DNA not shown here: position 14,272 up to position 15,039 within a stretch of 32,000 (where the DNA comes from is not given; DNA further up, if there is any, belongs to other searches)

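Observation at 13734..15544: CdvA-like division protein apparently co-transcribed with an FtsEX-like ABC module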

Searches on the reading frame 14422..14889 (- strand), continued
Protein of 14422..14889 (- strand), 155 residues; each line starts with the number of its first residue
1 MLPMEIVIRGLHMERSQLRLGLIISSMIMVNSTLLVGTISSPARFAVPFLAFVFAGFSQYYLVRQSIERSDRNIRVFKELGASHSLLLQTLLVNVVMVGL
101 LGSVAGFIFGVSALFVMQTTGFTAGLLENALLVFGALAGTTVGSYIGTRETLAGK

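Call 84: list_cluster_members(proteins=[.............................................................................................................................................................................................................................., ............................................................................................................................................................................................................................, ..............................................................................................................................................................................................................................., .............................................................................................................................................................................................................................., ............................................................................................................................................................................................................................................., P0068, P0070, P0072, P0069, P0087])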
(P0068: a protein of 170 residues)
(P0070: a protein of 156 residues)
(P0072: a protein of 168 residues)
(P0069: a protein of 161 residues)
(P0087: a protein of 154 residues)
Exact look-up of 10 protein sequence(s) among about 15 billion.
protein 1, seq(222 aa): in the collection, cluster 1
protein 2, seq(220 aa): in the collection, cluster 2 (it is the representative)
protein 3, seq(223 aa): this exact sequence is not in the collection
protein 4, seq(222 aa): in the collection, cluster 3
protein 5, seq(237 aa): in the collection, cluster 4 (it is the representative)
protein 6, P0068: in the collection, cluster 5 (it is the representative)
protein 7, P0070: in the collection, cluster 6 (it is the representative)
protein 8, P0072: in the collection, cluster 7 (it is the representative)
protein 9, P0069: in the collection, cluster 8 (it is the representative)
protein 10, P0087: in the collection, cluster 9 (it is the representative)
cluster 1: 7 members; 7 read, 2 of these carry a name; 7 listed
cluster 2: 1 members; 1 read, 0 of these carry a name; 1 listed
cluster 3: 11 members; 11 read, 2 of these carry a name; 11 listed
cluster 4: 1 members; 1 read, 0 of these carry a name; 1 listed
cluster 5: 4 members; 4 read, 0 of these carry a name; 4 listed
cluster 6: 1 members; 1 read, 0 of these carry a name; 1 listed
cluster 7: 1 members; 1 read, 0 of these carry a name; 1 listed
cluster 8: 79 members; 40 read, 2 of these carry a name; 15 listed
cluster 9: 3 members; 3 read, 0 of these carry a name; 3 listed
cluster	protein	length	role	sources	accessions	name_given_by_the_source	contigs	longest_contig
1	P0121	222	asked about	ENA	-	-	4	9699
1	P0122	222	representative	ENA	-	-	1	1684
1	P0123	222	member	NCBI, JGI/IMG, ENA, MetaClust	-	\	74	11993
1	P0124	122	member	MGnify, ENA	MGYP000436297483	FL=1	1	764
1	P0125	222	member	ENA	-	-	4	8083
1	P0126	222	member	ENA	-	-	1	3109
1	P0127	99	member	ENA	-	-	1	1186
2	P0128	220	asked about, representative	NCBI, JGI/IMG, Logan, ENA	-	-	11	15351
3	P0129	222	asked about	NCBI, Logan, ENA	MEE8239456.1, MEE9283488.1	MAG: ABC transporter ATP-binding protein [Nitrososphaerales archaeon]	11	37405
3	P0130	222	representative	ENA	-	-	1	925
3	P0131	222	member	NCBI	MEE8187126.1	MAG: ABC transporter ATP-binding protein [Nitrososphaerales archaeon]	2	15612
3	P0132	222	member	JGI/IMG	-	-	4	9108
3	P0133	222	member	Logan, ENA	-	-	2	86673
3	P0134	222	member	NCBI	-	-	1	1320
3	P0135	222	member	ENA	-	-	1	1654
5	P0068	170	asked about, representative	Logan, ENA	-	-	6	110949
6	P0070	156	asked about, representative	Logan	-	-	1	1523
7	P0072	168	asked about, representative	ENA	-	-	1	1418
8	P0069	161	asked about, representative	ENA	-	-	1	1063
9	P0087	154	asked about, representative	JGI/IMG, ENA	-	-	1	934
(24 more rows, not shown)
